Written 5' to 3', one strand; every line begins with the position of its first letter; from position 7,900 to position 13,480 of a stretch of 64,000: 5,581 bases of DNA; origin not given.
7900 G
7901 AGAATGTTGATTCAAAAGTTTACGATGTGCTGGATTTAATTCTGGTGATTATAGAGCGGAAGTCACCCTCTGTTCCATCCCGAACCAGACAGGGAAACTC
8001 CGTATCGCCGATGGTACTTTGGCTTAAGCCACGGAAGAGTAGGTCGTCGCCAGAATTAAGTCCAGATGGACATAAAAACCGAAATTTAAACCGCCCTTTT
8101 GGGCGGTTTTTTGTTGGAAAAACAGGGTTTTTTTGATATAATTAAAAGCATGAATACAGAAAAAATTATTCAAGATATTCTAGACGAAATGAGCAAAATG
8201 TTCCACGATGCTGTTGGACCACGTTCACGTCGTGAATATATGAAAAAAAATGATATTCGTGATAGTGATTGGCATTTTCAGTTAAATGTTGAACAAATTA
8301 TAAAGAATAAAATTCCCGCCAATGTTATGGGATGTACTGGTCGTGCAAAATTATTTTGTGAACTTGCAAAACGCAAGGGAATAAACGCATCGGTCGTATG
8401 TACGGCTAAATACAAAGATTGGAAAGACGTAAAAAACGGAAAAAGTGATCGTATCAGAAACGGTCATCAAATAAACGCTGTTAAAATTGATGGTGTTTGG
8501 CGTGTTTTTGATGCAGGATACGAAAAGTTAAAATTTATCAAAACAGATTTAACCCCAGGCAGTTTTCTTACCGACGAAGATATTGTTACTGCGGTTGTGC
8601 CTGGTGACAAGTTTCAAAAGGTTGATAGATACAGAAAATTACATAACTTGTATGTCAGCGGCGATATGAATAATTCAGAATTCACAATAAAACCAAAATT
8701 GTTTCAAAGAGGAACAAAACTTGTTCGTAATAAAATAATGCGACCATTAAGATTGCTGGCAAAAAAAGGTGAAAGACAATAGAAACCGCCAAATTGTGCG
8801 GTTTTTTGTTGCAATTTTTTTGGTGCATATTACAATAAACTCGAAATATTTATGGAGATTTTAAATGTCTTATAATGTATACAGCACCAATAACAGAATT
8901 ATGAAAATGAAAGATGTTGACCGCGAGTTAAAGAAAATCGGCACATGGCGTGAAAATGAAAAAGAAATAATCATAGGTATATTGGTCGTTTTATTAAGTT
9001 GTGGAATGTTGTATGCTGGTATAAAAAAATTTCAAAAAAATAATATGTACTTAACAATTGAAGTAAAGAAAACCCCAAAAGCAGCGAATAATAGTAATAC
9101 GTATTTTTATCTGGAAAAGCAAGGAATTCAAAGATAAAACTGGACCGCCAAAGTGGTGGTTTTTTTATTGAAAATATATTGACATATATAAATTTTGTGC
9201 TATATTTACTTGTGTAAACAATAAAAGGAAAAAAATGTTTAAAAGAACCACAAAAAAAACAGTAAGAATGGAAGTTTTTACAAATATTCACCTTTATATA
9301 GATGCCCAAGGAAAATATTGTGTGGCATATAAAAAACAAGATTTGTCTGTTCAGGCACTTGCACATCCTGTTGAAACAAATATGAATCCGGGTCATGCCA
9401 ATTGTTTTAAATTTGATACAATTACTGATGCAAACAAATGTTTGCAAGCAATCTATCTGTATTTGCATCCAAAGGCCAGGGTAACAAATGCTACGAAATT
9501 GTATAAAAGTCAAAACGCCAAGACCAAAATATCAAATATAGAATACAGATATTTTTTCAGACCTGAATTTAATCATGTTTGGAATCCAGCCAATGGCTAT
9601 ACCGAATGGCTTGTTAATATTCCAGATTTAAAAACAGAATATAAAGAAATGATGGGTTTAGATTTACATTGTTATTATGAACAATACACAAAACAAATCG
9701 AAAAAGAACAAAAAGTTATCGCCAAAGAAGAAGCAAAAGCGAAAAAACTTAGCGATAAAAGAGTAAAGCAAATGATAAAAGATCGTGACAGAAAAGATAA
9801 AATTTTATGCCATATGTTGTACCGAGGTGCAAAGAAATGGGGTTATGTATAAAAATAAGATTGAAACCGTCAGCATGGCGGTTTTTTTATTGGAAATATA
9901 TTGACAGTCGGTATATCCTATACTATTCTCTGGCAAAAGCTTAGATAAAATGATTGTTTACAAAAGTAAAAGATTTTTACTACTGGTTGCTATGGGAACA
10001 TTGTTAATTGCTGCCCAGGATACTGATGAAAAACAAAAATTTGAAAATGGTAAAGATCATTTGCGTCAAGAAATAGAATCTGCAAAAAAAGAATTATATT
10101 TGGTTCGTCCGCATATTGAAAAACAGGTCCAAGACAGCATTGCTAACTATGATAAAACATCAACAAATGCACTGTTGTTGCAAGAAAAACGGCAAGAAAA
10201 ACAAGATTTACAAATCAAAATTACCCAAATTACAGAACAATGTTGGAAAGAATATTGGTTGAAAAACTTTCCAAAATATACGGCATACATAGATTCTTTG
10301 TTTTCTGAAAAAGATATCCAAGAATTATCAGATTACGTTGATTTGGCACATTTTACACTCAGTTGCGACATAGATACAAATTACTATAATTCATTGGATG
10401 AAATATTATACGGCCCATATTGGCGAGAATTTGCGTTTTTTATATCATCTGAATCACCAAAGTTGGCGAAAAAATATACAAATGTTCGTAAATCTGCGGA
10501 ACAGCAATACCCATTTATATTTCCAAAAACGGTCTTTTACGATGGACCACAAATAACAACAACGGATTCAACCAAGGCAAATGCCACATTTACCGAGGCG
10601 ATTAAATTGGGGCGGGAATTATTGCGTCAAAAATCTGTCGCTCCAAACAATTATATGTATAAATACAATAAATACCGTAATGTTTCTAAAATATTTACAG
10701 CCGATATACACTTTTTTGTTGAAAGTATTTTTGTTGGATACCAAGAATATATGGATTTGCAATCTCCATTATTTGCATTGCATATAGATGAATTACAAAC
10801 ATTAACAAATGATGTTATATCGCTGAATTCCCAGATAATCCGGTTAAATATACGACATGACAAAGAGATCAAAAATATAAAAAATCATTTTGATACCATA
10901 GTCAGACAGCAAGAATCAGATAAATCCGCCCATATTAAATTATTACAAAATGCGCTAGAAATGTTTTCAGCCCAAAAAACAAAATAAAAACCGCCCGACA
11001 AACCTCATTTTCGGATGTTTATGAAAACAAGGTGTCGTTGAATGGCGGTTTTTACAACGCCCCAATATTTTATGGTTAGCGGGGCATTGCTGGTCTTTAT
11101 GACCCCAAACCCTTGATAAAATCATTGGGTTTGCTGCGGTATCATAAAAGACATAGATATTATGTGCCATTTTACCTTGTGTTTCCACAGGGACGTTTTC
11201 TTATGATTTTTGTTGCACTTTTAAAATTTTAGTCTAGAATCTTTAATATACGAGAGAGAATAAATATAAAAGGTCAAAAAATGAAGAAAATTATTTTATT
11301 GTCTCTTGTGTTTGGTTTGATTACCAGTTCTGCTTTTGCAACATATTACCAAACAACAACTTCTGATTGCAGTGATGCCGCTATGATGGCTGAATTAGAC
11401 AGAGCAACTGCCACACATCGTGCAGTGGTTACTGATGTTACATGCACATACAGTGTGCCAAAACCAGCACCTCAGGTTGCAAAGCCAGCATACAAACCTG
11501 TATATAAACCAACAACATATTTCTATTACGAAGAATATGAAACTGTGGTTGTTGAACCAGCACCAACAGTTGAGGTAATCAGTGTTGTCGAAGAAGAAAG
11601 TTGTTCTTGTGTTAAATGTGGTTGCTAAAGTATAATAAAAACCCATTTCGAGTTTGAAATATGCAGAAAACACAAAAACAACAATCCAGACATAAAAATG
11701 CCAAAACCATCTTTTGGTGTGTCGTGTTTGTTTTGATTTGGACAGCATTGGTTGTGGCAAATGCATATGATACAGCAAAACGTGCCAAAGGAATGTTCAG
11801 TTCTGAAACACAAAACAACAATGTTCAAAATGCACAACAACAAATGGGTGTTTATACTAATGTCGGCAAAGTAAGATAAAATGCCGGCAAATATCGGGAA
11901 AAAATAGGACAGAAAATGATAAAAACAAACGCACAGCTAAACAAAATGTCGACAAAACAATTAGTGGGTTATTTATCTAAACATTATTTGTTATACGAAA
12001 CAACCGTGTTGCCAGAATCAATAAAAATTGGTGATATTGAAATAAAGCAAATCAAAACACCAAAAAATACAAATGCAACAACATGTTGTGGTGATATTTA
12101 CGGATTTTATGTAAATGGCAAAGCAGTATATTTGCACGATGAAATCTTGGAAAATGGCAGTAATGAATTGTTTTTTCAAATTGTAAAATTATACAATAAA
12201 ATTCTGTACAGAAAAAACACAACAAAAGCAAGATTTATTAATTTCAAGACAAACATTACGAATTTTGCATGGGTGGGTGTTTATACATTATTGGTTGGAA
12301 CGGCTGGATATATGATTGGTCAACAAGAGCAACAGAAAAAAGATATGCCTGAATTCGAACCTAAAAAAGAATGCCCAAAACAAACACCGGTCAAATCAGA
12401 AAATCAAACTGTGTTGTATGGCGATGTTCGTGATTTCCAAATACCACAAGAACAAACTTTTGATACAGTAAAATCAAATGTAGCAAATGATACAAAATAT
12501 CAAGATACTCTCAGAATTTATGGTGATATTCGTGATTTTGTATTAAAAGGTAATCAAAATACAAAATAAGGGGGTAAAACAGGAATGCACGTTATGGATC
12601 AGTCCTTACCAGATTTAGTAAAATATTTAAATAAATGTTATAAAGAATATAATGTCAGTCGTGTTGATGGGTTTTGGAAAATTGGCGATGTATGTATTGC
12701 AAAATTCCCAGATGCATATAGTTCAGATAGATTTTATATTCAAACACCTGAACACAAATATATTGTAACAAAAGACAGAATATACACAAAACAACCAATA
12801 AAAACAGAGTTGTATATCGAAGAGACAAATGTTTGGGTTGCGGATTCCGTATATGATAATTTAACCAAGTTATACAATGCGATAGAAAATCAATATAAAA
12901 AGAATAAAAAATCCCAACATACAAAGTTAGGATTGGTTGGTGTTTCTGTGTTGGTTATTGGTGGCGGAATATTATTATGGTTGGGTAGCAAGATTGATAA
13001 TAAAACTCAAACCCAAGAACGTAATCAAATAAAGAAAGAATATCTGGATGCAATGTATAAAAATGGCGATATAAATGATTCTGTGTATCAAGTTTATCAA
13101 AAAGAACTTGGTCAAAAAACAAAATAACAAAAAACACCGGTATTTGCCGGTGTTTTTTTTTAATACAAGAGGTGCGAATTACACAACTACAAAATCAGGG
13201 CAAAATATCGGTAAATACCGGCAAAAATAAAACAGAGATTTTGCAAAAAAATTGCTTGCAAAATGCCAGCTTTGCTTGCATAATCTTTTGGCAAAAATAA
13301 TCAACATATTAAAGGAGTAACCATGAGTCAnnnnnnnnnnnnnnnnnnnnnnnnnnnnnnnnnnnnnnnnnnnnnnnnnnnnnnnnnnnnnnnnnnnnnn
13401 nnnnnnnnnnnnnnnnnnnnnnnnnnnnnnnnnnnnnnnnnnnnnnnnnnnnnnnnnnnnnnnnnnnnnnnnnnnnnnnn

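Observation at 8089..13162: Accessory island of about 5 kb of small orphan genes downstream of the rRNA operon, assembled from repeated terminator-promoter cassettes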

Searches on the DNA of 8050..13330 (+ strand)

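Call 50: search_rna_families(source=window, start=8050, end=13330, threshold=evalue, max_evalue=5)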
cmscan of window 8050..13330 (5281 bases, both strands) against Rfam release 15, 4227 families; matches with E-value up to 5: 17.
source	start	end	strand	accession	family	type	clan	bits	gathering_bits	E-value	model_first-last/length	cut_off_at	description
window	13100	13186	-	RF01770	rimP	Cis-reg; leader;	-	27.4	47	0.23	1-102/102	no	Gammaprotebacteria rimP leader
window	13124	13275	-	RF02432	SpF25_sRNA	Gene; sRNA;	-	27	48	0.29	1-102/102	no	Streptococcus sRNA SpF25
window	13093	13174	+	RF02621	BSnc120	Gene; sRNA;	-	26.9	114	0.0051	1-88/88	no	Brucella sRNA 120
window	8077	8179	-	RF02053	STnc430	Gene; sRNA;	-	26.4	47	0.49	1-162/162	no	Enterobacterial sRNA STnc430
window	13055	13162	+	RF02449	ncr1015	Gene; sRNA;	-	25.1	60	2.5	1-121/121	no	Bacillus sRNA ncr1015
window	11276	11369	+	RF00476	snosnR61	Gene; snRNA; snoRNA; CD-box;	CL00051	24.6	45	1.5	1-85/85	no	Small nucleolar RNA snR61/Z1/Z11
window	13073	13162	+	RF02432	SpF25_sRNA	Gene; sRNA;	-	24.3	48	1.1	1-102/102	no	Streptococcus sRNA SpF25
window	9135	9208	+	RF02900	AaHKsRNA82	Gene; sRNA;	-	23.6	51.4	3.1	1-81/81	no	Aggregatibacter sRNA 82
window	13096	13164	+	RF02053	STnc430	Gene; sRNA;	-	23.2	47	2.3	1-162/162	no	Enterobacterial sRNA STnc430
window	8748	8821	+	RF01770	rimP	Cis-reg; leader;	-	22.1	47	3.1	1-102/102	no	Gammaprotebacteria rimP leader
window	13083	13166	-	RF02351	psRNA14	Gene; sRNA;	-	21.9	60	3.2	1-84/84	no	Proteobacteria sRNA psRNA14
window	13081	13164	+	RF01772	rnk_pseudo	Cis-reg; leader;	-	20.9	55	3.8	1-108/108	no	Pseudomonas rnk leader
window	13081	13159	+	RF00370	sroD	Gene; sRNA;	-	20.6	50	1.4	1-86/86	no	sroD RNA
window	9792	9896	+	RF00557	L10_leader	Cis-reg; leader;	-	20.1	44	5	1-138/138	no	Ribosomal protein L10 leader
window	10983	11113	-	RF00106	RNAI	Gene; antisense;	-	20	47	2.3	1-102/102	no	RNAI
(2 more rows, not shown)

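Call 76: search_dna_similar(query=window:8056-13322:+, collection=plasmids, mode=distant, max_evalue=0.00001)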
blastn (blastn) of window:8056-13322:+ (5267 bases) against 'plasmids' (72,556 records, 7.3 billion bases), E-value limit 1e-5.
No match.
